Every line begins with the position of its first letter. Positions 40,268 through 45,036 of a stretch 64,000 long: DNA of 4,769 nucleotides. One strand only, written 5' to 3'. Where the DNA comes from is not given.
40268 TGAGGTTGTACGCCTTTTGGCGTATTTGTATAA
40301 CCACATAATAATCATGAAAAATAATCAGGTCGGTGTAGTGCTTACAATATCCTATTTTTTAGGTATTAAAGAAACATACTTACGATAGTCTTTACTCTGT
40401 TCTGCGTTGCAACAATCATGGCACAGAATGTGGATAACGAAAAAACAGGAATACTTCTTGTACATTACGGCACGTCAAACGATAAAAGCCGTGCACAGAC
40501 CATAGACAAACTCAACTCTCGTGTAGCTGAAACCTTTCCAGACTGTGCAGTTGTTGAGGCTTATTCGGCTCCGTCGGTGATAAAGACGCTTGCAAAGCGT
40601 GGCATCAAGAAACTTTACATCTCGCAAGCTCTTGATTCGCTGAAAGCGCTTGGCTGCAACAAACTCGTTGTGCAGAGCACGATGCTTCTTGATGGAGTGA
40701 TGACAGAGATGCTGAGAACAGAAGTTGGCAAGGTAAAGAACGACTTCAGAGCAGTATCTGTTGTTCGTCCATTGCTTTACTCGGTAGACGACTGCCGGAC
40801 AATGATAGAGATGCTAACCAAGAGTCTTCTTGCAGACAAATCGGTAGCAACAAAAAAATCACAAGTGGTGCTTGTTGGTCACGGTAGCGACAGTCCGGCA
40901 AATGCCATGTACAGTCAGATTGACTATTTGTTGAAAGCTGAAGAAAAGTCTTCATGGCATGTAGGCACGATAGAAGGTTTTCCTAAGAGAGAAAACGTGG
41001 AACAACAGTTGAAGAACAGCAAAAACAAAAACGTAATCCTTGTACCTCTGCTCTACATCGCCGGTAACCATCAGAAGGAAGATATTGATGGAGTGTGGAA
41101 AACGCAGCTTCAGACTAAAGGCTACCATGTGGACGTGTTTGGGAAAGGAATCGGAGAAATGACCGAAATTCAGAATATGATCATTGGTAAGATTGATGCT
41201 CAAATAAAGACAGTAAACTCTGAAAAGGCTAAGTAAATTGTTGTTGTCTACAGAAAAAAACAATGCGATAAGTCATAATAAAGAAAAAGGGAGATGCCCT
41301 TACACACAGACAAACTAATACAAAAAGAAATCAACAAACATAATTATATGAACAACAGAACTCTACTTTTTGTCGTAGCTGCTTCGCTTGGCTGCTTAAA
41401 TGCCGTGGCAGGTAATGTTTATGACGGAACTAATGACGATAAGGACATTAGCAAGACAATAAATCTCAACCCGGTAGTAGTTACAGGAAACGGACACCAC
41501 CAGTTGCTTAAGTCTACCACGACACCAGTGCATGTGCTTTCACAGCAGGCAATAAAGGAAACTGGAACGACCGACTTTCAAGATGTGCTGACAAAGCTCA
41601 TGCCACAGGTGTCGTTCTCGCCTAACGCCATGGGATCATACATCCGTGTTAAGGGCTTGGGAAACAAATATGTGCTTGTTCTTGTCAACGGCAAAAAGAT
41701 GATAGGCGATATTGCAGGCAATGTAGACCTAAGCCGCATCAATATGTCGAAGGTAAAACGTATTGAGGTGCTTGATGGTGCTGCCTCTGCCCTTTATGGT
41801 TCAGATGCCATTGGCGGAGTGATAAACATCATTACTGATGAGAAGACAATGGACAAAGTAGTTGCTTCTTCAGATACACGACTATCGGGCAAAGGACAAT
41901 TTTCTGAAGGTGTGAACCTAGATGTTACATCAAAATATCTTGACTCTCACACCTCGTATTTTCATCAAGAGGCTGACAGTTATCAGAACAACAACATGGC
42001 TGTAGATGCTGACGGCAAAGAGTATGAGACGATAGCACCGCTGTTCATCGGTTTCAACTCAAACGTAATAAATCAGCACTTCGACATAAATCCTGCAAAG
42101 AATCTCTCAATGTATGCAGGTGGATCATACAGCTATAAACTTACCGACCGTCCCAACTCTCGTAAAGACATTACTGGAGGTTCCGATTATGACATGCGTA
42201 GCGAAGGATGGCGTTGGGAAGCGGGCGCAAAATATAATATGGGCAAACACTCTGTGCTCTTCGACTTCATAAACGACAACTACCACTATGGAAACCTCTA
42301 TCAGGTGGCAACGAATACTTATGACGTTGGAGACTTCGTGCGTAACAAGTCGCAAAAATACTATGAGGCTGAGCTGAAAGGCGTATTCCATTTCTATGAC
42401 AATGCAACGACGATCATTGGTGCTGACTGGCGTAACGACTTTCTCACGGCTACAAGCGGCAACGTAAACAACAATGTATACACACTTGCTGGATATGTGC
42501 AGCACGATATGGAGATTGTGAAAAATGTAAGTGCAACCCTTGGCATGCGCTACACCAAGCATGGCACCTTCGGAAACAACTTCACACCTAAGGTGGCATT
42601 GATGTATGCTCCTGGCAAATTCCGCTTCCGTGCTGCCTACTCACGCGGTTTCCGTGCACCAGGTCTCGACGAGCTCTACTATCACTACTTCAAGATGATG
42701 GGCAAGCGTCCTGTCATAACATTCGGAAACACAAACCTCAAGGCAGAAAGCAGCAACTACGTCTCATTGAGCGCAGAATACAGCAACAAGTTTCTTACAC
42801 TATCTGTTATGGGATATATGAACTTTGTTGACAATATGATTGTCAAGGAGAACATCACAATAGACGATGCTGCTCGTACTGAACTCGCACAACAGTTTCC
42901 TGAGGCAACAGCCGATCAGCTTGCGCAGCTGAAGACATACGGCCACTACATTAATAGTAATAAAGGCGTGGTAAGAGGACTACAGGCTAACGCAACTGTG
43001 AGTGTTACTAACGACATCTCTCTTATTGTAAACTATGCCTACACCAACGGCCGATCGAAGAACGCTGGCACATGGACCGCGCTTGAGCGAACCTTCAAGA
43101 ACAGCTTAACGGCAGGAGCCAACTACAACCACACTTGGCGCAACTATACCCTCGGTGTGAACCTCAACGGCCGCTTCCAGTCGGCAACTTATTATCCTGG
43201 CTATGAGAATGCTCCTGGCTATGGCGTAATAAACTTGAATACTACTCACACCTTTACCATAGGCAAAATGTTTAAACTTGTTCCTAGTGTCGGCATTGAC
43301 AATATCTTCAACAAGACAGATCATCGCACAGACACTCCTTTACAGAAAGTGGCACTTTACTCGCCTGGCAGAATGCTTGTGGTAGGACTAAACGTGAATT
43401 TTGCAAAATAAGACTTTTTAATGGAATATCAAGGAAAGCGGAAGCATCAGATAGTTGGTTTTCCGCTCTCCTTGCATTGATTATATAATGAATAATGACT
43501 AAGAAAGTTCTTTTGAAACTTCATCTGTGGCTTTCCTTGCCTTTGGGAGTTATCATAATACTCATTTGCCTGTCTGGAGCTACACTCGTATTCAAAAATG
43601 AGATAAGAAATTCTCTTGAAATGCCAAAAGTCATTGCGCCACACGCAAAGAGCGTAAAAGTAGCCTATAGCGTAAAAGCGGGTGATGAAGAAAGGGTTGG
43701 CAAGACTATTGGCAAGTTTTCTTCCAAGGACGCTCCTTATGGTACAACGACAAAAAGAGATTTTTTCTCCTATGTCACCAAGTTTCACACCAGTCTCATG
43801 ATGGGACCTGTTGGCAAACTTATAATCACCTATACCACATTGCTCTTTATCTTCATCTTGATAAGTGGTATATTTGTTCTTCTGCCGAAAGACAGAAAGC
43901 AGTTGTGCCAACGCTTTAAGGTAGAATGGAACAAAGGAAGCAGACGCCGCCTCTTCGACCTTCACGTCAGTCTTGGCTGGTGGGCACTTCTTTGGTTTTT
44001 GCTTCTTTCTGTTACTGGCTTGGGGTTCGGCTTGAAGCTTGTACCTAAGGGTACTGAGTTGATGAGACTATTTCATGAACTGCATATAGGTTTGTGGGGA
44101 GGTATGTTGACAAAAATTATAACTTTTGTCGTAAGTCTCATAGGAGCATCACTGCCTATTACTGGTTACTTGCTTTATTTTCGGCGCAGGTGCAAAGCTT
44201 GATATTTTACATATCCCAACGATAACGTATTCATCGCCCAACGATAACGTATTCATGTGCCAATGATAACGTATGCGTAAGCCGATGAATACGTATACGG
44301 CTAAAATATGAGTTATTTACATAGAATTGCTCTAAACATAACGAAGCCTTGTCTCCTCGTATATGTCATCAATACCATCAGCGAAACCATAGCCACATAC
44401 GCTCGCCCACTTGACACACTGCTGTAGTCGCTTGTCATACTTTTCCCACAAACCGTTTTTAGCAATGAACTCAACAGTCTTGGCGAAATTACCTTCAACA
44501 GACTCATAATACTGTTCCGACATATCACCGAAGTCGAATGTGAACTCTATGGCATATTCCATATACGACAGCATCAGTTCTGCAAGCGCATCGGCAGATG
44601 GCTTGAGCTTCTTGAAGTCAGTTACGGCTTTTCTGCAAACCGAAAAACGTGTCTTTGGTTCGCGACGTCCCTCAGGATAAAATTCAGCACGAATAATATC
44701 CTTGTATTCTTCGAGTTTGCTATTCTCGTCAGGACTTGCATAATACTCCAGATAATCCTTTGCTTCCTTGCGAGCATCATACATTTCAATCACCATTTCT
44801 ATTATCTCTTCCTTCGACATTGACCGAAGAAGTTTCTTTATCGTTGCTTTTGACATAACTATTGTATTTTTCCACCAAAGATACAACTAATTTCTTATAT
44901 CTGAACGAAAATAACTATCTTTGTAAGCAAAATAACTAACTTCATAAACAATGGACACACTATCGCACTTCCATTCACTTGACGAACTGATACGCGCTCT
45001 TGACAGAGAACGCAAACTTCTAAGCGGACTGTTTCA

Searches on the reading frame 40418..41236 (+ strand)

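Call 43: search_protein_families(library=pfam, proteins=[window:40418-41236:+], max_evalue=0.001)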
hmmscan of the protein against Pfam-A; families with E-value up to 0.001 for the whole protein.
window:40418-41236:+ (272 aa): 2 families
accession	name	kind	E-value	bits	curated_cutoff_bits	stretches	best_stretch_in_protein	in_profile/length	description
PF06180.16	CbiK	-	2.1e-58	198.2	26.2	1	11-263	2-261/262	Cobalt chelatase (CbiK)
PF01903.22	CbiX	-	8e-11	42.6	22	1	155-251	1-100/106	CbiX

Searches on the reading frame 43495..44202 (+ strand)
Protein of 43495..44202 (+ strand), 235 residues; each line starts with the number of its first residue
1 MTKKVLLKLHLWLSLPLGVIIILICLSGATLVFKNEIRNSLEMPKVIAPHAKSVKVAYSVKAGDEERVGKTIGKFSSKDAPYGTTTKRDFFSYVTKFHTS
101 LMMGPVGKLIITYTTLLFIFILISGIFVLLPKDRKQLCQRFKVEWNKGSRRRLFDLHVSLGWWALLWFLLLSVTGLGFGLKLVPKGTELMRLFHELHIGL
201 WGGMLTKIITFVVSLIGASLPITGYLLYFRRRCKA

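Call 43: search_protein_families(library=pfam, proteins=[window:43495-44202:+], max_evalue=0.001)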
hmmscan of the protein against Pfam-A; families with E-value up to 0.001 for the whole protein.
window:43495-44202:+ (235 aa): 1 family
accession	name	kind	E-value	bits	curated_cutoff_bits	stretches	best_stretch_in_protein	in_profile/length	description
PF03929.21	PepSY_TM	-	7.1e-40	138.1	28.8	2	8-181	2-205/295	PepSY-associated TM region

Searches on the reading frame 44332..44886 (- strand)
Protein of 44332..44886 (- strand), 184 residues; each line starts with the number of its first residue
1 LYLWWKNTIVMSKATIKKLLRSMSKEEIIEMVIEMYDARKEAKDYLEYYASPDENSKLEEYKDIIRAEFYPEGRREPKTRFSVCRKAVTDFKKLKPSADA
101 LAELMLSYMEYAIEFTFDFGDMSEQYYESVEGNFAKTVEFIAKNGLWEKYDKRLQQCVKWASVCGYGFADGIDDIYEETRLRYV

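Call 43: search_protein_families(library=pfam, proteins=[window:44332-44886:-], max_evalue=0.001)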
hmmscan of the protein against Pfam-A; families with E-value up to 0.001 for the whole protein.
window:44332-44886:- (184 aa): 1 family
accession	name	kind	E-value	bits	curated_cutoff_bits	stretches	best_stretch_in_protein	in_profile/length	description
PF19652.4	DUF6155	-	2e-20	73.8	27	1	11-157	1-147/170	Family of unknown function (DUF6155)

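Call 45: search_protein_families(library=padloc, proteins=[window:44332-44886:-], max_evalue=0.001)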
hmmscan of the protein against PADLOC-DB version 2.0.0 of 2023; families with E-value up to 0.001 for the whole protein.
window:44332-44886:- (184 aa): 0 families
